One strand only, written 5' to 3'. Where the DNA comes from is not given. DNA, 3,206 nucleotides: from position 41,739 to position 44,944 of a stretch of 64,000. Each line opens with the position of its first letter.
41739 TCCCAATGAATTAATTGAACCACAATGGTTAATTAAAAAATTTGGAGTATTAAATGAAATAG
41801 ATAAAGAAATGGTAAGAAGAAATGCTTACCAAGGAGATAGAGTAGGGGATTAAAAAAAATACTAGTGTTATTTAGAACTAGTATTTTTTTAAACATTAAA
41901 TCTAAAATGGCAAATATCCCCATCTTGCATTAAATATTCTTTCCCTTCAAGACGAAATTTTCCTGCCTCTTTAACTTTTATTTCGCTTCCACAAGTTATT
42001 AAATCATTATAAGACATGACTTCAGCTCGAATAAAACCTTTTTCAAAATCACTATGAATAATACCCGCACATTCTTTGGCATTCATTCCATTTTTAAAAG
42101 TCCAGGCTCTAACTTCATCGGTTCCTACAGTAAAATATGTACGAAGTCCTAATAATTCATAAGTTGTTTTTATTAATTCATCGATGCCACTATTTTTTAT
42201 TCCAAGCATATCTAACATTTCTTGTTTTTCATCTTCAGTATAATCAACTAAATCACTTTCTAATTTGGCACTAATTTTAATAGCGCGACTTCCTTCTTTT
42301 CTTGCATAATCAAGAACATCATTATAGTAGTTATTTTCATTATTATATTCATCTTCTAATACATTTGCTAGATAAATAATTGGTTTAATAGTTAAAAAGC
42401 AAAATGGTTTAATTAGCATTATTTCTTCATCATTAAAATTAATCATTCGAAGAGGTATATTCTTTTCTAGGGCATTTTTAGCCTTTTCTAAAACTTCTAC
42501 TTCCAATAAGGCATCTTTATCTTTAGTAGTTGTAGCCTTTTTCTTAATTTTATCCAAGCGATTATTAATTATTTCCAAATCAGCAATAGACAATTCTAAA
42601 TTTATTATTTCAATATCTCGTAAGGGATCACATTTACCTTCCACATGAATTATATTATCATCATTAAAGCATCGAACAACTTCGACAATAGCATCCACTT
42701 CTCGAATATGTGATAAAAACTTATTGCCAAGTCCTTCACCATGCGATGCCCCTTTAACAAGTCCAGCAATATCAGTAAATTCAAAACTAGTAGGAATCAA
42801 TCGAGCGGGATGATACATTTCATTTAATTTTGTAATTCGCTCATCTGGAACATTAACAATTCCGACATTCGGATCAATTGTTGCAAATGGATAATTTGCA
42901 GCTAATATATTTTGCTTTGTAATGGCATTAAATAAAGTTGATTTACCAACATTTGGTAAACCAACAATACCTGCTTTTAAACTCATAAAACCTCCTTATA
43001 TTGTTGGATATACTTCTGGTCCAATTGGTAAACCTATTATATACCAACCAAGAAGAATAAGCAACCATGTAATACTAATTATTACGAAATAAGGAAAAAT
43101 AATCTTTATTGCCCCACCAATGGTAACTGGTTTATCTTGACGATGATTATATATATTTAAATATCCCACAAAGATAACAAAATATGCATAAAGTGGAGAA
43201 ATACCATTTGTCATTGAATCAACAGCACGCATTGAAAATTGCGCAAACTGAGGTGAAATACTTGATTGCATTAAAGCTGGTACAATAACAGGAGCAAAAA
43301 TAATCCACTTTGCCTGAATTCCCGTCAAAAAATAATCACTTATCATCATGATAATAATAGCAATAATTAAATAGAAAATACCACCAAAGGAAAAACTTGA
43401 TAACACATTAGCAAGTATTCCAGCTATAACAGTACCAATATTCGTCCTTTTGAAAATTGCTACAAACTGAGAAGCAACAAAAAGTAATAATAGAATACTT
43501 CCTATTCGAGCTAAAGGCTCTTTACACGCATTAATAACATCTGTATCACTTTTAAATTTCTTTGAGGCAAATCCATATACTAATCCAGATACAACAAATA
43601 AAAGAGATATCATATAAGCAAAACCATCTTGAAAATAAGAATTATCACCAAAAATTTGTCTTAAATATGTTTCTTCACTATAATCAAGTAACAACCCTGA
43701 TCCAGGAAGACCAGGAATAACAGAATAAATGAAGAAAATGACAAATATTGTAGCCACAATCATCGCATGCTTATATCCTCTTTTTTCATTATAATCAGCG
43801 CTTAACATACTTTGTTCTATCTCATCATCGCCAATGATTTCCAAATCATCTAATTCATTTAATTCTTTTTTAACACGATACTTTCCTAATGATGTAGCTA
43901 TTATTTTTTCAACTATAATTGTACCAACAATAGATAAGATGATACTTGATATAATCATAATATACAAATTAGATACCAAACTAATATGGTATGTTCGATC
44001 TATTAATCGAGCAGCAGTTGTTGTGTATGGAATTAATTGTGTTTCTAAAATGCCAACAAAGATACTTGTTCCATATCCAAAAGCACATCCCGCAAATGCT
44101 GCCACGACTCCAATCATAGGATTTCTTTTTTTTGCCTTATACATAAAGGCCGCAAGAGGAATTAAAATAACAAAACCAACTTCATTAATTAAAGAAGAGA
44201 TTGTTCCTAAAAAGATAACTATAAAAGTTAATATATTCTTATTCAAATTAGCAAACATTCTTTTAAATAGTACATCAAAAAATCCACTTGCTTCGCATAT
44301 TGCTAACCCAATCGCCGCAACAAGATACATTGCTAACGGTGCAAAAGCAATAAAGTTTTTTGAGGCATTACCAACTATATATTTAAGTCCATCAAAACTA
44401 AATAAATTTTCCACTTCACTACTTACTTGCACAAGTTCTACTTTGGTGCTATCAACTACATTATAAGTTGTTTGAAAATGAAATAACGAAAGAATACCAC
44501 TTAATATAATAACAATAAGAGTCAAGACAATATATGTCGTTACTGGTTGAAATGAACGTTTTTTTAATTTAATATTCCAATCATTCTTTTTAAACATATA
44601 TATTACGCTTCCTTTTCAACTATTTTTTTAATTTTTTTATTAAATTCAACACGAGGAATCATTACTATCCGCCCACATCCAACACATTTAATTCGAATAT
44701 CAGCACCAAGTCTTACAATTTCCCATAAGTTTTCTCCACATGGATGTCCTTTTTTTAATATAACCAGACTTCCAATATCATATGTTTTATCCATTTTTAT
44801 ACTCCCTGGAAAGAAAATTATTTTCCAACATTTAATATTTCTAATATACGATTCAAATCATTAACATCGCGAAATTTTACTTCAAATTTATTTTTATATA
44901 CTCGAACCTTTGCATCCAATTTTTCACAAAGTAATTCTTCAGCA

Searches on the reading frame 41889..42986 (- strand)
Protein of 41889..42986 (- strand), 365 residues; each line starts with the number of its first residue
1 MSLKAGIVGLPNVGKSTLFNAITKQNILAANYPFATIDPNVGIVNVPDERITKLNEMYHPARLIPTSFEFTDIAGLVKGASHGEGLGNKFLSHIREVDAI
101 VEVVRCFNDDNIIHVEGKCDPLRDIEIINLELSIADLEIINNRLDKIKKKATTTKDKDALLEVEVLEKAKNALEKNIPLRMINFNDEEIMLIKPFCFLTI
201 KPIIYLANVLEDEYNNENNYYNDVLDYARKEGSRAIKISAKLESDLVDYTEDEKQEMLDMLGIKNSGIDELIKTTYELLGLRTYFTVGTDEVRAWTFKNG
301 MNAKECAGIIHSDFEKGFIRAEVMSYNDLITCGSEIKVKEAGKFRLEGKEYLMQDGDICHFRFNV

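Call 67: search_protein_families(library=pfam, proteins=[window:41889-42986:-], max_evalue=0.001)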
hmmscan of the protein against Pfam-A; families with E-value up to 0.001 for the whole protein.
window:41889-42986:- (365 aa): 3 families
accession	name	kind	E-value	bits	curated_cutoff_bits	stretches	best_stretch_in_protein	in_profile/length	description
PF06071.19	YchF-GTPase_C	-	9.4e-40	135.1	27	1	281-364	1-84/84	Protein of unknown function (DUF933)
PF01926.29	MMR_HSR1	-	8.4e-22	77.9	21.9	1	5-107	2-85/113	50S ribosome-binding GTPase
PF02421.24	FeoB_N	-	2.2e-08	34.2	27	1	6-51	4-49/156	Ferrous iron transport protein B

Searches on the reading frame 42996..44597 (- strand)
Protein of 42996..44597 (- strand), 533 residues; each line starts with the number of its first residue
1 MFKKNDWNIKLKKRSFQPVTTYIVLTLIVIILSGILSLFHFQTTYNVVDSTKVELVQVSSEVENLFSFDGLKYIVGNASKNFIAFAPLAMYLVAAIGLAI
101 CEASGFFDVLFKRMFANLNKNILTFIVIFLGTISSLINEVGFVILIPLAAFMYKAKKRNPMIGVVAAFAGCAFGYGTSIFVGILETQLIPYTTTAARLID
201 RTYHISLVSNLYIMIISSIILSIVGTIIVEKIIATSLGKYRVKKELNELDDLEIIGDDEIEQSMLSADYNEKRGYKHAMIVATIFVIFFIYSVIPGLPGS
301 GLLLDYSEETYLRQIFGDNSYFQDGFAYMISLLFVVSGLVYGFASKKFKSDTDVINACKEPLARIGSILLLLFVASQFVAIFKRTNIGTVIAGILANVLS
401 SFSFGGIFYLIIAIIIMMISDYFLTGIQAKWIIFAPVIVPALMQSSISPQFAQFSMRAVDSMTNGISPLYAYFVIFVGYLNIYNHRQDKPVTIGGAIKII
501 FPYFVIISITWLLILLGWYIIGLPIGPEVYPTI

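Call 67: search_protein_families(library=pfam, proteins=[window:42996-44597:-], max_evalue=0.001)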
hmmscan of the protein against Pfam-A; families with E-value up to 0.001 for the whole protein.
window:42996-44597:- (533 aa): 1 family
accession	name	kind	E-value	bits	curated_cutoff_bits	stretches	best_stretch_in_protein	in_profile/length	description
PF03806.19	ABG_transport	-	3.1e-104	349.4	27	1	17-530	15-499/502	AbgT putative transporter family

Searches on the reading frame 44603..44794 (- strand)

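Call 4: search_protein_families(library=pfam, proteins=[window:44603-44794:-], max_evalue=1)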
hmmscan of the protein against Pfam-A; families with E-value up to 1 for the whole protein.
window:44603-44794:- (63 aa): 1 family
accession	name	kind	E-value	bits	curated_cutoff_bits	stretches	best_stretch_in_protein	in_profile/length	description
PF06107.17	DUF951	-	2.3e-27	95.2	25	1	5-58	1-54/55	Bacterial protein of unknown function (DUF951)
